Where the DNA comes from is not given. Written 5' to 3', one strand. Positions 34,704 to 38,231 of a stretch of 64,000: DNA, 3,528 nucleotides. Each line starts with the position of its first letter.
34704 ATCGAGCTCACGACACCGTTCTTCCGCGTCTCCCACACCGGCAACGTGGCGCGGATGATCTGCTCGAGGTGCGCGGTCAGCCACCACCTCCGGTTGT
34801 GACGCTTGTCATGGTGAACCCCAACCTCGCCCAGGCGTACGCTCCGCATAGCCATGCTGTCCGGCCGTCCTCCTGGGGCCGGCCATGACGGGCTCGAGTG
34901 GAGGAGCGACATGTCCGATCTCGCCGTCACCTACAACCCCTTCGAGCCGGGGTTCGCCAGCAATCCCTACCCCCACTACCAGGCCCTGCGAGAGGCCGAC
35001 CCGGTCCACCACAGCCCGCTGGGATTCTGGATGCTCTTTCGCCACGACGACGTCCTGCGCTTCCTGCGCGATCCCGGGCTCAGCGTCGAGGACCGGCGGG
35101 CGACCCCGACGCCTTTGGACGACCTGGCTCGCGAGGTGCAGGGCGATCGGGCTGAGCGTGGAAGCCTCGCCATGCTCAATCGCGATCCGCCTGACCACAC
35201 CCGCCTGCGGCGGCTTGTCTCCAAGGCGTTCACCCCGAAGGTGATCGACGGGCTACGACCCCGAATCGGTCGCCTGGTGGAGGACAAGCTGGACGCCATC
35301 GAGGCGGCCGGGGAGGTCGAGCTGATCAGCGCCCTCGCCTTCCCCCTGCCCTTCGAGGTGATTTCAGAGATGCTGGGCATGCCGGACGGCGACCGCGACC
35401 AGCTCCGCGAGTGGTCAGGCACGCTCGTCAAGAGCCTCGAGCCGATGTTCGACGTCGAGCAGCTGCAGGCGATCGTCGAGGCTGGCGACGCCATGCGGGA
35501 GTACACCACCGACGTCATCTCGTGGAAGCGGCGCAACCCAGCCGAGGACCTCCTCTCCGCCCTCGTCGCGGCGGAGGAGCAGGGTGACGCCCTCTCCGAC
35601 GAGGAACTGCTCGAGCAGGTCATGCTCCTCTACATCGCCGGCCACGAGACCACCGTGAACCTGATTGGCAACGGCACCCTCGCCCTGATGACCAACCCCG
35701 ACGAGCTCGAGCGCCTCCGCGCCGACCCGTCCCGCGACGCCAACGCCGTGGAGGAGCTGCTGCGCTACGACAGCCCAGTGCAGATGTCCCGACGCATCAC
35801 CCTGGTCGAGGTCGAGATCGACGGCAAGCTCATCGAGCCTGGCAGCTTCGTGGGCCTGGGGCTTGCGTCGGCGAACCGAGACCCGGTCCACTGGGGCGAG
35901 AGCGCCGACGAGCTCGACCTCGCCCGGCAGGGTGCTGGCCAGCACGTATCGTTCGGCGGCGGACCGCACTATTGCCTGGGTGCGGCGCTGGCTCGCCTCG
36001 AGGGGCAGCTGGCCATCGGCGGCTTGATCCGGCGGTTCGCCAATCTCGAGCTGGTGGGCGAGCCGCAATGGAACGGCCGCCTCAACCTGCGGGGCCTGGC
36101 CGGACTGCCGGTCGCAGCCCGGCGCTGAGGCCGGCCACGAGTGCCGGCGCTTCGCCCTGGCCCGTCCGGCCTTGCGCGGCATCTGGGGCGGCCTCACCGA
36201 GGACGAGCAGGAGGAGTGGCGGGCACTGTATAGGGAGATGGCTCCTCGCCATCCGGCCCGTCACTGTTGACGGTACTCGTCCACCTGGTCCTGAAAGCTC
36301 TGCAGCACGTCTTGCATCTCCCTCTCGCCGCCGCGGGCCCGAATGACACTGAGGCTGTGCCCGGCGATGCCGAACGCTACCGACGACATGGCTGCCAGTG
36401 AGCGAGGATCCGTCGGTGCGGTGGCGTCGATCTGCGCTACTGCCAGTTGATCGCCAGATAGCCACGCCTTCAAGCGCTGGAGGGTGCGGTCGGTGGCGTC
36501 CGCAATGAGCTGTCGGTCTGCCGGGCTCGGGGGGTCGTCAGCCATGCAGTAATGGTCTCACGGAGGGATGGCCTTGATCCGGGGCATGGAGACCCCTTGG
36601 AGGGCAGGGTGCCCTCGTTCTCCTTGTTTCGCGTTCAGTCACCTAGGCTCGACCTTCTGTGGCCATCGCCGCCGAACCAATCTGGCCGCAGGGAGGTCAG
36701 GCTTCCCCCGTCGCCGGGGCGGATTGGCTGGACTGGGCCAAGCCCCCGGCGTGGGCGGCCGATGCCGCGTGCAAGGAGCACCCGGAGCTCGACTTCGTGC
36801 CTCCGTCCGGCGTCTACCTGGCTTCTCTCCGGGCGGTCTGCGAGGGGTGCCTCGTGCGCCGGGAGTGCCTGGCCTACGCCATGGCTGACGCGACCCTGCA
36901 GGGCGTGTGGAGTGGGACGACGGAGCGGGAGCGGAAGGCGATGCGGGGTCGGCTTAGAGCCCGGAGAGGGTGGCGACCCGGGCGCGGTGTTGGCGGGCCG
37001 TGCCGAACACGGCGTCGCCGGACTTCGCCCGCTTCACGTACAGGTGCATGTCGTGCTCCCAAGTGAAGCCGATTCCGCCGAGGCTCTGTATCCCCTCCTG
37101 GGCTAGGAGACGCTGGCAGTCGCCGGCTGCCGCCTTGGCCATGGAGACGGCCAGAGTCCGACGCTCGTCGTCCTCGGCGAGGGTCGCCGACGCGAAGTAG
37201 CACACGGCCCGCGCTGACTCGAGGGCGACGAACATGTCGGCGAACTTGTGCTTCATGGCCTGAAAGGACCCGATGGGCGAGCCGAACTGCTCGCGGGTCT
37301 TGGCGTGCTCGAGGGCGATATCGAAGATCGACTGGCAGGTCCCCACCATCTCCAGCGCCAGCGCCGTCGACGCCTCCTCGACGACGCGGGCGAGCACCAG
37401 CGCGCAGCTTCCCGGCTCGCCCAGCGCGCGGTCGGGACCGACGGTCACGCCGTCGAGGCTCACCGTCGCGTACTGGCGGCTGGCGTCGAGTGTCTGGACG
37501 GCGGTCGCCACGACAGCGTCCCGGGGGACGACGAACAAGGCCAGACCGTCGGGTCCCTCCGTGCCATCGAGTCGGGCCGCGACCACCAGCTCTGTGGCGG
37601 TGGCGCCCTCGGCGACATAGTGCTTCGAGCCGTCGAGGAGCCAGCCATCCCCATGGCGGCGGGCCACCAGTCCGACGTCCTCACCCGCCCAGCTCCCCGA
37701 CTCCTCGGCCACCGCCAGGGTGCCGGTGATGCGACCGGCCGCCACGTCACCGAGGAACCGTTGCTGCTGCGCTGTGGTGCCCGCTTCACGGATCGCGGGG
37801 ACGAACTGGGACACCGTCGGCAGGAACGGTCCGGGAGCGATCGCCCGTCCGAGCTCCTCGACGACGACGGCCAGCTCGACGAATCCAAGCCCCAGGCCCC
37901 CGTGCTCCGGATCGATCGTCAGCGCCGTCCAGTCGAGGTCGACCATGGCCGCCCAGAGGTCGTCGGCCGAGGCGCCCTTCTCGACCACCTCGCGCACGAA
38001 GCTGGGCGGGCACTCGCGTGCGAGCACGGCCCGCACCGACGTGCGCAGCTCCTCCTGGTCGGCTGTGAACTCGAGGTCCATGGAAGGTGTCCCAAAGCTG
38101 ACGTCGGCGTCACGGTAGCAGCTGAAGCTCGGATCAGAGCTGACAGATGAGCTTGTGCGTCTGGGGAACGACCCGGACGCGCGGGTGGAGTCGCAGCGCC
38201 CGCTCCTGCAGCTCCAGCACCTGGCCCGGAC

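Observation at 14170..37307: Two related serine-recombinase elements stacked in the 3' end of one acyl-CoA dehydrogenase gene, with the target's 3' end present three times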

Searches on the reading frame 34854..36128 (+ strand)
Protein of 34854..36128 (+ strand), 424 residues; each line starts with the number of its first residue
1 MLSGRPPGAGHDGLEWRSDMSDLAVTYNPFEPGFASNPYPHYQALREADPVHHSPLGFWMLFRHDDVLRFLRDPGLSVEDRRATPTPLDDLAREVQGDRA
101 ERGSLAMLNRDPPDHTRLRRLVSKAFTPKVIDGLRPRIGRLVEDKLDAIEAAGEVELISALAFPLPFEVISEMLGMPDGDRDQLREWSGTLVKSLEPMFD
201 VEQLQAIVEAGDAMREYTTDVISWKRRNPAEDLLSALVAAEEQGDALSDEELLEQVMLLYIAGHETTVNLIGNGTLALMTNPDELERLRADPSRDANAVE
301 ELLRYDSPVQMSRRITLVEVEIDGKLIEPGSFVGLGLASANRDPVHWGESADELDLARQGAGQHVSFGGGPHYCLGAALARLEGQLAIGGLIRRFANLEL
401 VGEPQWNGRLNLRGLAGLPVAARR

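Call 11: search_protein_families(library=pfam, proteins=[window:34854-36128:+], max_evalue=0.01)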
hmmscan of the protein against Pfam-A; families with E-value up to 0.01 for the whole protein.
window:34854-36128:+ (424 aa): 1 family
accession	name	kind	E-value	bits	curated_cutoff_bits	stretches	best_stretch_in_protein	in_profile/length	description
PF00067.27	p450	-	4.6e-25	88.7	22.8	2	298-396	327-433/462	Cytochrome P450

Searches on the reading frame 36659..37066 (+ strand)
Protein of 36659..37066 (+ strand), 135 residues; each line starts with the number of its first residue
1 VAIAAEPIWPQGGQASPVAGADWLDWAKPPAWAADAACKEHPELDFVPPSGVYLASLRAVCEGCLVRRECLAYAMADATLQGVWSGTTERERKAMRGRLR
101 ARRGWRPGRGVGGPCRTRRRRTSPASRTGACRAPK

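Call 55: search_protein_families(library=pfam, proteins=[window:36659-37066:+], max_evalue=0.01)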
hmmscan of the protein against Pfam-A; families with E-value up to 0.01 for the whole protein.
window:36659-37066:+ (135 aa): 1 family
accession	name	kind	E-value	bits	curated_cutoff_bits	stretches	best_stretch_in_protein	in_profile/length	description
PF02467.21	Whib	-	1.3e-14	54.9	23.6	1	32-95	1-65/65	Transcription factor WhiB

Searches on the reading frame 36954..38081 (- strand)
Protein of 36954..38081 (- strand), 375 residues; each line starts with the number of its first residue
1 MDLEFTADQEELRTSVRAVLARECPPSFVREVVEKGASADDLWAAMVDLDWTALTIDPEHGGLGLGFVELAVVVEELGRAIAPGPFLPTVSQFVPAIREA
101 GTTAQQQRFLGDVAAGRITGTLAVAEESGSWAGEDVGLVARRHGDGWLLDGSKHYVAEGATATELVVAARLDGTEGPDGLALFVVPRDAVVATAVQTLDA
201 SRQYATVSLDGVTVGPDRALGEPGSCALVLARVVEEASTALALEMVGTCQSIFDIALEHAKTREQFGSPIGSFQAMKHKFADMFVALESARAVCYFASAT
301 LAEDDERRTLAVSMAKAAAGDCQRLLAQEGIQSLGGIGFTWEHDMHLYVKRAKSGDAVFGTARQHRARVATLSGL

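Call 11: search_protein_families(library=pfam, proteins=[window:36954-38081:-], max_evalue=0.01)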
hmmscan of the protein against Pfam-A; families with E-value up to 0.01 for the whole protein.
window:36954-38081:- (375 aa): 4 families
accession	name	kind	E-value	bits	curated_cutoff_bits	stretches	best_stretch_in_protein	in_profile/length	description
PF00441.29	Acyl-CoA_dh_1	-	5.2e-25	88.8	22.4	1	239-370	16-146/150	Acyl-CoA dehydrogenase, C-terminal domain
PF02771.21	Acyl-CoA_dh_N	-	3.1e-22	79.5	22.9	1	6-116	1-112/113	Acyl-CoA dehydrogenase, N-terminal domain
PF02770.24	Acyl-CoA_dh_M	-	1.8e-07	31.7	33.3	1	139-190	20-71/97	Acyl-CoA dehydrogenase, middle domain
PF08028.16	Acyl-CoA_dh_2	-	7.6e-06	26.7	22.7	1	241-339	3-110/134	Acyl-CoA dehydrogenase, C-terminal domain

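Call 14: find_related_loci(query=window:36954-38081:-, collection=genome_contigs, flank=10000)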
Query window:36954-38081:- (375 aa) in genome_contigs; peptide patterns used: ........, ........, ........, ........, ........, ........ (x = any residue, [..] = any of these).
599 stretches matched a pattern (row limit reached: there are more); 447 encode a relative of the query (tblastn E <= 1e-3); the best 80 are kept; 80 distinct loci.
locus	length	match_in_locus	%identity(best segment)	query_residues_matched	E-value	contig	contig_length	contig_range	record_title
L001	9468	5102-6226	90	1-375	0e+0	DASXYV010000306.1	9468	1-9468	MAG TPA_asm: Acidimicrobiales bacterium isolate SMAG_U4834 k141_3967982, whole genome shotgun sequence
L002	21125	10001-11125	86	1-375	0e+0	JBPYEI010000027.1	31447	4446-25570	MAG: Acidimicrobiales bacterium isolate Bin.003.fastaField_forest_FP5 k127_2704248, whole genome shotgun sequence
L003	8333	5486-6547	66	24-375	4e-146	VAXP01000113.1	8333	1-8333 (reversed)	MAG: Actinobacteria bacterium isolate AC_35 14_0903_12_20cm_scaffold_31213, whole genome shotgun sequence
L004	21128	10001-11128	63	1-375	3e-142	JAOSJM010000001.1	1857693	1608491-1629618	MAG: Acidimicrobiia bacterium isolate FR_3 FR-Acidimicrobiia-3_s1, whole genome shotgun sequence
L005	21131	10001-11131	67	1-375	2e-140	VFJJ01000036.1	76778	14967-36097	MAG: Actinomycetota bacterium isolate Bin_62_11 c_000004556660, whole genome shotgun sequence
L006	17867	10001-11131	60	1-375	3e-133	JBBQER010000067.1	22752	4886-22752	MAG: Acidimicrobiia bacterium isolate Co_metawrap_1095 Cmw_1095_k141_19051998_length_22752_cov_9.0000, whole genome shot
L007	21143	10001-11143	60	1-375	1e-129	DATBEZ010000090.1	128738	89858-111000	MAG TPA_asm: Acidimicrobiia bacterium isolate SMAG_U3796 k141_1923513, whole genome shotgun sequence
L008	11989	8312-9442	57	1-375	2e-128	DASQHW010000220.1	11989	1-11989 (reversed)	MAG TPA_asm: Acidimicrobiia bacterium isolate SMAG_U11843 k141_967130, whole genome shotgun sequence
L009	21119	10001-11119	48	1-370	6e-103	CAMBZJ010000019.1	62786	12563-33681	MAG: Klebsiella pneumoniae isolate LH-02apr19-159 genome assembly, contig: LH-02apr19-C678, whole genome shotgun sequenc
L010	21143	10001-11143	50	1-375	9e-103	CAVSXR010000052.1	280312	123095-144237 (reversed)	MAG: uncultured Acidimicrobiaceae bacterium isolate MFD05684.bin.2.36 genome assembly, contig: contig_7431, whole genome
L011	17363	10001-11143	51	1-375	5e-101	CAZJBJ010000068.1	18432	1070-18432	MAG TPA_asm: uncultured Bifidobacteriaceae bacterium isolate SRP150892_co2_122 genome assembly, contig: NODE_4239_length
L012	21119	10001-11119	48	1-370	7e-101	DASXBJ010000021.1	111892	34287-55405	MAG TPA_asm: Candidatus Dormiibacterota bacterium isolate SMAG_U5031 k141_1427906, whole genome shotgun sequence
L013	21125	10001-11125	83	1-375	0e+0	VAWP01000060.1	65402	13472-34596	MAG: Actinobacteria bacterium isolate AC_9 14_0919_05_20cm_scaffold_695, whole genome shotgun sequence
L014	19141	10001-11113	47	1-370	6e-100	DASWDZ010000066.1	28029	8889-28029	MAG TPA_asm: Candidatus Dormiibacterota bacterium isolate SMAG_U2749 k141_778073, whole genome shotgun sequence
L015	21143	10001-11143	51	1-375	1e-98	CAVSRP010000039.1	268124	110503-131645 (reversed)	MAG: uncultured Acidimicrobiaceae bacterium isolate MFD05684.bin.1.168 genome assembly, contig: contig_7433, whole genom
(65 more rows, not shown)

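Call 71: find_encoding_contigs(protein=window:36954-38081:-, flank=10000, max_places=10)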
Protein window:36954-38081:- (375 aa): no gene with exactly this product is on record in the collection.

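Call 76: find_homologous_proteins(query=window:36954-38081:-, max_evalue=1e-100)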
Query window:36954-38081:- (375 aa): 2291 proteins with E <= 1e-100 among 8000 candidates; the best 120 are listed.
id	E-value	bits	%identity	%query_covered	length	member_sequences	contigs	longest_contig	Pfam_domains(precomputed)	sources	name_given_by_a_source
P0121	4.3e-240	814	100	100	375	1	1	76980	PF02770.25,PF00441.30,PF08028.17,PF02771.22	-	-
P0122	1.9e-220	749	91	100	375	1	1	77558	PF02770.25,PF00441.30,PF08028.17,PF02771.22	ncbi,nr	ncbi:MAG TPA: acyl-CoA dehydrogenase family protein [Acidimicrobiales bacterium]|nr:acyl-CoA dehydro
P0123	1.9e-220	749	91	100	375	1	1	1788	PF02770.25,PF00441.30,PF08028.17,PF02771.22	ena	-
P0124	9.2e-220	747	90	100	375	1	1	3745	PF02770.25,PF00441.30,PF08028.17,PF02771.22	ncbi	ncbi:MAG TPA: acyl-CoA dehydrogenase family protein [Acidimicrobiales bacterium]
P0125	1.1e-219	747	91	100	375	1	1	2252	PF02770.25,PF00441.30,PF08028.17,PF02771.22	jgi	jgi:alkylation response protein AidB-like acyl-CoA dehydrogenase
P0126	2.4e-219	745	91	100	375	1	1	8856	PF02770.25,PF00441.30,PF08028.17,PF02771.22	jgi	jgi:alkylation response protein AidB-like acyl-CoA dehydrogenase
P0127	1.3e-218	743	90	100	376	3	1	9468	PF02770.25,PF00441.30,PF08028.17,PF02771.22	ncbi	ncbi:MAG TPA: acyl-CoA dehydrogenase family protein [Acidimicrobiales bacterium]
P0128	9.8e-218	740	90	100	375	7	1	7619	PF02770.25,PF00441.30,PF08028.17,PF02771.22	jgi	jgi:alkylation response protein AidB-like acyl-CoA dehydrogenase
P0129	3.3e-217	738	90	100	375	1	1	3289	PF02770.25,PF00441.30,PF08028.17,PF02771.22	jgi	jgi:alkylation response protein AidB-like acyl-CoA dehydrogenase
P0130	1.2e-215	733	89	100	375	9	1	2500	PF02770.25,PF00441.30,PF08028.17,PF02771.22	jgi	jgi:alkylation response protein AidB-like acyl-CoA dehydrogenase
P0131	9.6e-215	730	90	100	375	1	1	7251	PF02770.25,PF00441.30,PF08028.17,PF02771.22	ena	-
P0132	2.1e-212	723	88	100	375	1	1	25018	PF02770.25,PF00441.30,PF08028.17,PF02771.22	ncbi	-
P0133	2.8e-207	706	88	100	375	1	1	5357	PF02770.25,PF00441.30,PF08028.17,PF02771.22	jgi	jgi:alkylation response protein AidB-like acyl-CoA dehydrogenase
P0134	8.3e-207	704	87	100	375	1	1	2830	PF02770.25,PF00441.30,PF02771.22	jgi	jgi:alkylation response protein AidB-like acyl-CoA dehydrogenase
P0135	1.5e-205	700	86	100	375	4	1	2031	PF02770.25,PF00441.30,PF08028.17,PF02771.22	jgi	jgi:alkylation response protein AidB-like acyl-CoA dehydrogenase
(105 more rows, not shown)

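Call 77: find_encoding_contigs(protein=P0122, flank=6000, max_places=3)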
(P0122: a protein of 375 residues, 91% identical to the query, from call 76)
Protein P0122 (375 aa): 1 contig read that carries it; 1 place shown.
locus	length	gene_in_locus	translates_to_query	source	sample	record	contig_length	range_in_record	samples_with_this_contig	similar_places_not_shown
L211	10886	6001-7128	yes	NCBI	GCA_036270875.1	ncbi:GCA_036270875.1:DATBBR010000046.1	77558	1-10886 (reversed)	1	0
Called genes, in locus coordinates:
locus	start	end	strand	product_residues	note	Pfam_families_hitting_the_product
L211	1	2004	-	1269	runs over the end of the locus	PF16078:2-oxogl_dehyd_N, PF00198:2-oxoacid_dh, PF00676:E1_dh, PF02779:Transket_pyr, PF16870:OxoGdeHyase_C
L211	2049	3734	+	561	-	PF00005:ABC_tran, PF02463:SMC_N (faint), PF13304:AAA_21 (faint), PF13401:AAA_22 (faint), PF13476:AAA_23 (faint), PF12848:ABC_tran_Xtn, PF00005:ABC_tran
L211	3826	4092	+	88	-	-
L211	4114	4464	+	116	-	PF01242:PTPS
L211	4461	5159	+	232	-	PF00733:Asn_synthase (weak), PF06508:QueC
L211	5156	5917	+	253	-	PF13353:Fer4_12 (weak), PF04055:Radical_SAM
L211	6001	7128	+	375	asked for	PF02771:Acyl-CoA_dh_N, PF02770:Acyl-CoA_dh_M (weak), PF00441:Acyl-CoA_dh_1, PF08028:Acyl-CoA_dh_2 (weak)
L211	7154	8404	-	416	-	PF00067:p450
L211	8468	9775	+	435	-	PF14535:AMP-binding_C_2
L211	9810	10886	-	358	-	PF04909:Amidohydro_2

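Call 78: find_encoding_contigs(protein=P0131, flank=8000, max_places=3)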
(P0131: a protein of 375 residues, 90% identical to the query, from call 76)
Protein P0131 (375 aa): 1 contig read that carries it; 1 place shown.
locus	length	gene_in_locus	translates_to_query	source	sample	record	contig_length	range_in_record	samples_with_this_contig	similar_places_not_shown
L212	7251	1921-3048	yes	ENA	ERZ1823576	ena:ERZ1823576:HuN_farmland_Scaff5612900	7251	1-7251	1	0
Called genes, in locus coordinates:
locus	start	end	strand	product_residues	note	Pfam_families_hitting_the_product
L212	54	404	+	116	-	PF01242:PTPS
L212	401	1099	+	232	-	PF00733:Asn_synthase (weak), PF06508:QueC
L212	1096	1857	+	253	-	PF04055:Radical_SAM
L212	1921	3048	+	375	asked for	PF02771:Acyl-CoA_dh_N, PF02770:Acyl-CoA_dh_M, PF00441:Acyl-CoA_dh_1, PF08028:Acyl-CoA_dh_2 (weak)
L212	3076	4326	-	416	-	PF00067:p450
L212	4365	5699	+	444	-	PF14535:AMP-binding_C_2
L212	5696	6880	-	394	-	PF04909:Amidohydro_2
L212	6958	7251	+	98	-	?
